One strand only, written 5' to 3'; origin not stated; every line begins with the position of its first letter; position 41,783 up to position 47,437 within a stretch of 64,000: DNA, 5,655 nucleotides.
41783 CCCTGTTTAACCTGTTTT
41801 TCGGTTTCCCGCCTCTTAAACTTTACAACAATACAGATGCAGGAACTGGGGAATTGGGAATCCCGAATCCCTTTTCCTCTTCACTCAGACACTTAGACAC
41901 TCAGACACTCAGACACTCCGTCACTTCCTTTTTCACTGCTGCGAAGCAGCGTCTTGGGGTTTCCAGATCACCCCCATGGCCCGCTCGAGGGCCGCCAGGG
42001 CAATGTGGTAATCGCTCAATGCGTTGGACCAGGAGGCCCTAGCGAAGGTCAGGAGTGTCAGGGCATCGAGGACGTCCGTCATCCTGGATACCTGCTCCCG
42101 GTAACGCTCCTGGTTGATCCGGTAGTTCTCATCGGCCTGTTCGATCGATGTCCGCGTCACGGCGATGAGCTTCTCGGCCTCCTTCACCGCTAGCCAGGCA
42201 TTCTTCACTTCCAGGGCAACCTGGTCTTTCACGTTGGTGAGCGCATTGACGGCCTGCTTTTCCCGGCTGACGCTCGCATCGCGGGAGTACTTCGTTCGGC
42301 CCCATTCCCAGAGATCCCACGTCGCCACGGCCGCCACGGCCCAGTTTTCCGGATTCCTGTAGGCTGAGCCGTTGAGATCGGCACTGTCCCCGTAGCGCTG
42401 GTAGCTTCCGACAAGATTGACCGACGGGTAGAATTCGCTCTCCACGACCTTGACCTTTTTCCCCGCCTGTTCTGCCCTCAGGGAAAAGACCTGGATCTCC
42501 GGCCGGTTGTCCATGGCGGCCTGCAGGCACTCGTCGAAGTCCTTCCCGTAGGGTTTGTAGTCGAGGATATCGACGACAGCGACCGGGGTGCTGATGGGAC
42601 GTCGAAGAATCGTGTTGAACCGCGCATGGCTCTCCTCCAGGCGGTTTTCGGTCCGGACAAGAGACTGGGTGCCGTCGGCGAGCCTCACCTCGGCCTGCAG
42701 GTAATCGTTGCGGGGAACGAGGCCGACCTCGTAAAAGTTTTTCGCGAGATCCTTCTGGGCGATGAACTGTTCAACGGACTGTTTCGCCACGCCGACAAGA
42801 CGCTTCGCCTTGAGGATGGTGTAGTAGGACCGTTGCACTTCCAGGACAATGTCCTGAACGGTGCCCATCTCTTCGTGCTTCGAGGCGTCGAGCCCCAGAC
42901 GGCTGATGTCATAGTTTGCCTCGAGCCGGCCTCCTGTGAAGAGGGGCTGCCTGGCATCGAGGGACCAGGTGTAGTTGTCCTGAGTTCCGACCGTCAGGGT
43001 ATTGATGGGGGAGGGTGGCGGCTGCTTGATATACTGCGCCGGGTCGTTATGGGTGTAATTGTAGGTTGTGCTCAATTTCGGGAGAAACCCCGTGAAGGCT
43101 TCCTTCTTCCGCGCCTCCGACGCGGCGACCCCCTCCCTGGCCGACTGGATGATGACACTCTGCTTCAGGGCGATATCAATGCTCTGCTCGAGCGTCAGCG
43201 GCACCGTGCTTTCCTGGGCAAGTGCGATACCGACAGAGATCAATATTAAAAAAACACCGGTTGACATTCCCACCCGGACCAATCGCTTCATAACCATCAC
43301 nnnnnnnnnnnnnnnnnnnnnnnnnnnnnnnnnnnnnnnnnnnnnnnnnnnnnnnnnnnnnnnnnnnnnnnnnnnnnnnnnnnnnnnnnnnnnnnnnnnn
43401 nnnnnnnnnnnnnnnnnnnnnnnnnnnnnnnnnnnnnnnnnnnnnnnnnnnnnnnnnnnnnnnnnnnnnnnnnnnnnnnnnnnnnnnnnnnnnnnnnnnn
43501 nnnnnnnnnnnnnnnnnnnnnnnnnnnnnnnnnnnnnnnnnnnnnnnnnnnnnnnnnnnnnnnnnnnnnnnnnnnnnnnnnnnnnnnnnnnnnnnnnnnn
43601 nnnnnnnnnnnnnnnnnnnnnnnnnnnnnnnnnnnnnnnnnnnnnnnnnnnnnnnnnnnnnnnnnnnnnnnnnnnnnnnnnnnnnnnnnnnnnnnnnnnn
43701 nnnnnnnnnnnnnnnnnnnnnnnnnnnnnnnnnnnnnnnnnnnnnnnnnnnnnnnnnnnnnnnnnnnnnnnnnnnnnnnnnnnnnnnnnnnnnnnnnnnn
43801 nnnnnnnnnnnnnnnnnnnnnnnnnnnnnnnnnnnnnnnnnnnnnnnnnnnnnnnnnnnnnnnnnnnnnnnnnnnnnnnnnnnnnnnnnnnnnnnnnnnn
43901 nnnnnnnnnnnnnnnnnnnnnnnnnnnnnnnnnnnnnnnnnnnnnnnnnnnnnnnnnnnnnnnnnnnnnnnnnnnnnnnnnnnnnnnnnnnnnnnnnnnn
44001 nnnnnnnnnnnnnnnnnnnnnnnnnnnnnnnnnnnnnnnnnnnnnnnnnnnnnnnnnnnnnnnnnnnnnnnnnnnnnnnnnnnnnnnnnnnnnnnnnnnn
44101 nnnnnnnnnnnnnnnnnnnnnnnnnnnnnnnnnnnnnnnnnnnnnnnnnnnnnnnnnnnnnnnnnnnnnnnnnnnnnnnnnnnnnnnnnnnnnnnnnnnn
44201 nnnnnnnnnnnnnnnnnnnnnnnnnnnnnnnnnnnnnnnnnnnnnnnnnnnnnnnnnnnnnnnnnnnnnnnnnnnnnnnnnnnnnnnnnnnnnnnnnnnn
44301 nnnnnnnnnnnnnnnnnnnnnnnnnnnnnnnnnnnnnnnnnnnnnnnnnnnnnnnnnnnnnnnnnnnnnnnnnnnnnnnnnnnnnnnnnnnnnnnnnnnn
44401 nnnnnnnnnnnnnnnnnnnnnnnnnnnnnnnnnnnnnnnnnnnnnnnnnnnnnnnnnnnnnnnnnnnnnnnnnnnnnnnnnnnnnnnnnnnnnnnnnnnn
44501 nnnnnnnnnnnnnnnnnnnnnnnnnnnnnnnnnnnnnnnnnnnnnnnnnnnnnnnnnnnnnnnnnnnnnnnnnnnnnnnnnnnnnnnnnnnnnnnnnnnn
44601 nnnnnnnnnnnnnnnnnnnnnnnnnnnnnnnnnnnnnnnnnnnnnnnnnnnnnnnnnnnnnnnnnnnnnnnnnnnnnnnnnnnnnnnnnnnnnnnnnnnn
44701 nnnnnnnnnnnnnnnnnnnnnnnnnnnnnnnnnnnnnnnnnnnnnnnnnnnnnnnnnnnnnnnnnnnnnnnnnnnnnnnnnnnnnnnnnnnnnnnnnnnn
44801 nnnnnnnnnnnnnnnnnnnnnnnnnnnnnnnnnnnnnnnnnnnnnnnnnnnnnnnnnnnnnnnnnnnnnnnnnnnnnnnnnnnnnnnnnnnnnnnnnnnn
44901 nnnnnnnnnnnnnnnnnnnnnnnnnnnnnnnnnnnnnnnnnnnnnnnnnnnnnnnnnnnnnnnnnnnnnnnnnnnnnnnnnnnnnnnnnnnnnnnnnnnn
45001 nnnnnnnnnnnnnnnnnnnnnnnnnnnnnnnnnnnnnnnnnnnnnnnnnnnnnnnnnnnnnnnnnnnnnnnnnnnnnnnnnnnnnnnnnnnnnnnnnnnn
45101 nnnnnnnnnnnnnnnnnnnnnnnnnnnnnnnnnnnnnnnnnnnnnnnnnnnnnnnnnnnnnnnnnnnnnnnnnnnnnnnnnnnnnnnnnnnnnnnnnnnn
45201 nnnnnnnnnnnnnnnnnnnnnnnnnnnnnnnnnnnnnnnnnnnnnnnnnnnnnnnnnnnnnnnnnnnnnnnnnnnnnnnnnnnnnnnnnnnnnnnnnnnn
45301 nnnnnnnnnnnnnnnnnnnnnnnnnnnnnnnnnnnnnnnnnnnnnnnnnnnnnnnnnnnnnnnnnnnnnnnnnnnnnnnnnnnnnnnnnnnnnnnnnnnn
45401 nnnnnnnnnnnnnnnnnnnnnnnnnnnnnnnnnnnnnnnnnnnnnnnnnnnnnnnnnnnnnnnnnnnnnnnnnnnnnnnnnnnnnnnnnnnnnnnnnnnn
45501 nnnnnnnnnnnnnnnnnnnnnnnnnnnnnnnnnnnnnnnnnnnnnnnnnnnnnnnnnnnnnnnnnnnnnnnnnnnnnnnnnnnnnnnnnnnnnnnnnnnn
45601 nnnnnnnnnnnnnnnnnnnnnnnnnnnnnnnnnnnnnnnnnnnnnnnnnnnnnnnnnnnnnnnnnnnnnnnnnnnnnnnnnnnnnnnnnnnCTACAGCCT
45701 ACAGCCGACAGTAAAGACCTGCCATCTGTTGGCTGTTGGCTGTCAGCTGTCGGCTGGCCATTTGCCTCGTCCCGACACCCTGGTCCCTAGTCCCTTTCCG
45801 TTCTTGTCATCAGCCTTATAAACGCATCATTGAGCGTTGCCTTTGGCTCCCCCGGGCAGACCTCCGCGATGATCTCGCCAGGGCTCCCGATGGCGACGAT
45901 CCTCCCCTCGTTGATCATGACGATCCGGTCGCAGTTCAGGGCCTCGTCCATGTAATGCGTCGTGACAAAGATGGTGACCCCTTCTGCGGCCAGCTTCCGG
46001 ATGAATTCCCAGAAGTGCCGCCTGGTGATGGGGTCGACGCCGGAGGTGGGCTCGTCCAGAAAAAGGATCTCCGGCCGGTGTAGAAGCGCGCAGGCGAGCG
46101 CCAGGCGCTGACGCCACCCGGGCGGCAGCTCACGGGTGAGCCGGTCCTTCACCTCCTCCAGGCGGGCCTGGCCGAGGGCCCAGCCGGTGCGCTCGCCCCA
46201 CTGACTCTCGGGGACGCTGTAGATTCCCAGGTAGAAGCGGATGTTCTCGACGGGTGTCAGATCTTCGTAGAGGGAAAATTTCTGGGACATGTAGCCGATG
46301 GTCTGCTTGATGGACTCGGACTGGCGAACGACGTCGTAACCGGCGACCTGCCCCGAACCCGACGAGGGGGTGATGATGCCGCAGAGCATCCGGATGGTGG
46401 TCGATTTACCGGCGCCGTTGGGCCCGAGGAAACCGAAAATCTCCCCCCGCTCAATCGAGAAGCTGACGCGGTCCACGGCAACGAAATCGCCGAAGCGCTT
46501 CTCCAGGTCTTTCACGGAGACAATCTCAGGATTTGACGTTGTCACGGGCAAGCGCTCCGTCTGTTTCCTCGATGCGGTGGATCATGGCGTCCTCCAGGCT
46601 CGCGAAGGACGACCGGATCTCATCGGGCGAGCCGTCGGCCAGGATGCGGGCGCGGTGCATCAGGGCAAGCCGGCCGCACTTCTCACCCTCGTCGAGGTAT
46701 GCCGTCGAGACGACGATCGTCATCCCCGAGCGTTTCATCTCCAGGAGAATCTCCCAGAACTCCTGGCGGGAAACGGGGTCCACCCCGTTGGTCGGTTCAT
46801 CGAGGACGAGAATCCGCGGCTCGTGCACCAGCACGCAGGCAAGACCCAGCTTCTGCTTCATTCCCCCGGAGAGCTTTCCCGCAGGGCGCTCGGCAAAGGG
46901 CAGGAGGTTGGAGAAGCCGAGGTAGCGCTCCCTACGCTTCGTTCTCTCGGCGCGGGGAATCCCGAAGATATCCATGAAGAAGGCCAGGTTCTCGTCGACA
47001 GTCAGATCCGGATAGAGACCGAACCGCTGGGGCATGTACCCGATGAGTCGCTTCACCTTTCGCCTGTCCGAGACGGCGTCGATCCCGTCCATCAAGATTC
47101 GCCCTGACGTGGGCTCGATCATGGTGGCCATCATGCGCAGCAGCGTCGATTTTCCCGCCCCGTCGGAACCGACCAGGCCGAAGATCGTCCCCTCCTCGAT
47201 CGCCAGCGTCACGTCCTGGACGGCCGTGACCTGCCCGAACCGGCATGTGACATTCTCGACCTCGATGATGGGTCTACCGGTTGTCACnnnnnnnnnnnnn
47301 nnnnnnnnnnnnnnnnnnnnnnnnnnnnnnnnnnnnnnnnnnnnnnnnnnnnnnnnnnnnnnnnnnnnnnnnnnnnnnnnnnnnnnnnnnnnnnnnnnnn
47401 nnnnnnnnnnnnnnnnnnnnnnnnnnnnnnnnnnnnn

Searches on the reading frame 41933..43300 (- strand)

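Call 67: search_protein_families(library=pfam, proteins=[window:41933-43300:-], max_evalue=0.0001)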
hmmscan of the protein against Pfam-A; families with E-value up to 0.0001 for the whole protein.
window:41933-43300:- (455 aa): 1 family
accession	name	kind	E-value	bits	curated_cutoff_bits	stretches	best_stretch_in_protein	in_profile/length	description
PF02321.23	OEP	-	2.3e-61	207.3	22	2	255-443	1-187/187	Outer membrane efflux protein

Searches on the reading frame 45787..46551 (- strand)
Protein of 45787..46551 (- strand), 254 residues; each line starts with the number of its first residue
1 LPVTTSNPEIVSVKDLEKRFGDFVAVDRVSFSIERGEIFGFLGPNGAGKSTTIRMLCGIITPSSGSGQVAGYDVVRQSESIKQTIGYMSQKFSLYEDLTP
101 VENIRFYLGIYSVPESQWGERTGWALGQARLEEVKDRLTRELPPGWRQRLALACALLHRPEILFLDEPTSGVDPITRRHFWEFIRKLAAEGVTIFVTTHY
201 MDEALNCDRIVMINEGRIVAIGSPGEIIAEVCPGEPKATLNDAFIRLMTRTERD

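Call 67: search_protein_families(library=pfam, proteins=[window:45787-46551:-], max_evalue=0.0001)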
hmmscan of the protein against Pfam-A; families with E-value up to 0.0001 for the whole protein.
window:45787-46551:- (254 aa): 2 families
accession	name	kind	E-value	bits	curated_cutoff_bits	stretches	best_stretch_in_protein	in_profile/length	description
PF00005.33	ABC_tran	-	7.8e-30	104.7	25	1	27-170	2-137/137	ABC transporter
PF13304.12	AAA_21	-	3.8e-12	47.3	27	1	148-199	243-298/304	AAA domain, putative AbiEii toxin, Type IV TA system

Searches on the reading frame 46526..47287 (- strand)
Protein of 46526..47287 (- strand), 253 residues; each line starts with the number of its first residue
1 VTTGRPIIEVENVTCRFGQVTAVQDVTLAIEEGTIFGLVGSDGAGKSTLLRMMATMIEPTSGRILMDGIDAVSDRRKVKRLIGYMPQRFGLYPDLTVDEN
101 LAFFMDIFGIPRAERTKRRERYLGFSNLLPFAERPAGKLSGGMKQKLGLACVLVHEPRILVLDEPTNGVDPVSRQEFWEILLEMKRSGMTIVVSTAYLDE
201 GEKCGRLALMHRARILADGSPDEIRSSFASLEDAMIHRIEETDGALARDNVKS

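Call 67: search_protein_families(library=pfam, proteins=[window:46526-47287:-], max_evalue=0.0001)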
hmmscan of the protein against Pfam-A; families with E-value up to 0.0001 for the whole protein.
window:46526-47287:- (253 aa): 2 families
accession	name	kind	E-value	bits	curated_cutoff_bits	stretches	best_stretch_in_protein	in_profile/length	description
PF00005.33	ABC_tran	-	3.5e-33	115.5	25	1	24-167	2-137/137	ABC transporter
PF13304.12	AAA_21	-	1.1e-08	36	27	1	133-195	232-297/304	AAA domain, putative AbiEii toxin, Type IV TA system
